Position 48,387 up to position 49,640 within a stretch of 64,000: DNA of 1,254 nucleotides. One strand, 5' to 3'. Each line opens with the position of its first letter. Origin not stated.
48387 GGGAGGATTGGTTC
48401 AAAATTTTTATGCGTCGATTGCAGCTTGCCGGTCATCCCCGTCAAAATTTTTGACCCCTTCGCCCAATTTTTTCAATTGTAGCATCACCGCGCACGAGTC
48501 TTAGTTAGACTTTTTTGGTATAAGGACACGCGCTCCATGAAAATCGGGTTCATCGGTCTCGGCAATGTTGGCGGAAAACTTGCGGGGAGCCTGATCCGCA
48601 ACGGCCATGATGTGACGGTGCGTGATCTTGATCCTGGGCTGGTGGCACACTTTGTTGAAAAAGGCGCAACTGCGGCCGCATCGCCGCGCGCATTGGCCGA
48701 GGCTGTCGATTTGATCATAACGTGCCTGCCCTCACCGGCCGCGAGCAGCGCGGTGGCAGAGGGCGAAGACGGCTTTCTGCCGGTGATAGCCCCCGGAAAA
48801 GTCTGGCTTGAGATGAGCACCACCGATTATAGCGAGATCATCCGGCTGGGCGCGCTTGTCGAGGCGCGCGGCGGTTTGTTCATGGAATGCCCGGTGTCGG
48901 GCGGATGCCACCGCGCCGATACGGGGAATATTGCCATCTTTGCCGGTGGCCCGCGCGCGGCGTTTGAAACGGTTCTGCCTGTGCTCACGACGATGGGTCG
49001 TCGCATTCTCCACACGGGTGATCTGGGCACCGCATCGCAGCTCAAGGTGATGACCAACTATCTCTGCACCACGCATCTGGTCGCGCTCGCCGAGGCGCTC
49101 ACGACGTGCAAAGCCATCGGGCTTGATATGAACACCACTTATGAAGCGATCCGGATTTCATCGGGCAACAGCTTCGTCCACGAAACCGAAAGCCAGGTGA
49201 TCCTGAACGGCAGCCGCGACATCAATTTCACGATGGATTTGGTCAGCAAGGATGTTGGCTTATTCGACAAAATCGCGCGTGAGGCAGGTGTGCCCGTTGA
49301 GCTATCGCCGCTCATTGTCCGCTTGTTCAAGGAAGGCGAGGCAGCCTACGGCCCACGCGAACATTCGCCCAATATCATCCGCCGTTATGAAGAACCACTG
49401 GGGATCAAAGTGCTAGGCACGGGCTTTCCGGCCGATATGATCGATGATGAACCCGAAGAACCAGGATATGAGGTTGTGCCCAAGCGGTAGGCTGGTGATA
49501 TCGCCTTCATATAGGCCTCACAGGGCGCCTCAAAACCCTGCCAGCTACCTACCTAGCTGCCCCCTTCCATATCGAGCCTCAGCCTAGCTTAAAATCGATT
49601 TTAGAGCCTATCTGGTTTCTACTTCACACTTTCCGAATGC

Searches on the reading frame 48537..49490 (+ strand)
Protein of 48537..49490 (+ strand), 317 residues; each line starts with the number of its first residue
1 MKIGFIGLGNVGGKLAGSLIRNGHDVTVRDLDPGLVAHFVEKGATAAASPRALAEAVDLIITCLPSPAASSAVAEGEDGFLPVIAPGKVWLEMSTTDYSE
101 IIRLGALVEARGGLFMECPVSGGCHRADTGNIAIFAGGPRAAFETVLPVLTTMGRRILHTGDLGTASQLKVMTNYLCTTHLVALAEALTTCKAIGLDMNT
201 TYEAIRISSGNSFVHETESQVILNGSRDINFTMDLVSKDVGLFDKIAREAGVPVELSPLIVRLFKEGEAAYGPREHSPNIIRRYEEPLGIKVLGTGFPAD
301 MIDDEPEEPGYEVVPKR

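Call 48: search_protein_families(library=ncbifam, proteins=[window:48537-49490:+], max_evalue=1e-10)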
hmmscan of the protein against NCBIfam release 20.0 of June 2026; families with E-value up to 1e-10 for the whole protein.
window:48537-49490:+ (317 aa): 8 families
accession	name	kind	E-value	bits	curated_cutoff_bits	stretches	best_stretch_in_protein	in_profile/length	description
TIGR01692.1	HIBADH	equivalog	8.8e-49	166.4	291.6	1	5-266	1-269/288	3-hydroxyisobutyrate dehydrogenase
NF043037.1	ThreonDh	equivalog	3.2e-48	164.7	350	1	2-291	4-291/297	L-threonate dehydrogenase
NF008592.0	PRK11559.1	equivalog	8e-46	156.6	397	1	1-286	3-288/296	2-hydroxy-3-oxopropionate reductase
NF012005.0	PRK15461.1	equivalog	1.3e-43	149.3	348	1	2-264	3-266/298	sulfolactaldehyde 3-reductase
TIGR01505.1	tartro_sem_red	equivalog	4.8e-42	144.2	340.75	1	2-270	1-269/291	2-hydroxy-3-oxopropionate reductase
NF011633.0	PRK15059.1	equivalog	8.9e-26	90.7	451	1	1-248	1-247/292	2-hydroxy-3-oxopropionate reductase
NF007161.0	PRK09599.1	subfamily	7.6e-18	64.8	271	1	1-193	1-196/302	NADP-dependent phosphogluconate dehydrogenase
TIGR00872.1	gnd_rel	equivalog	6.4e-13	48.6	297.2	1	1-199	1-200/299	phosphogluconate dehydrogenase (NAD(+)-dependent, decarboxylating)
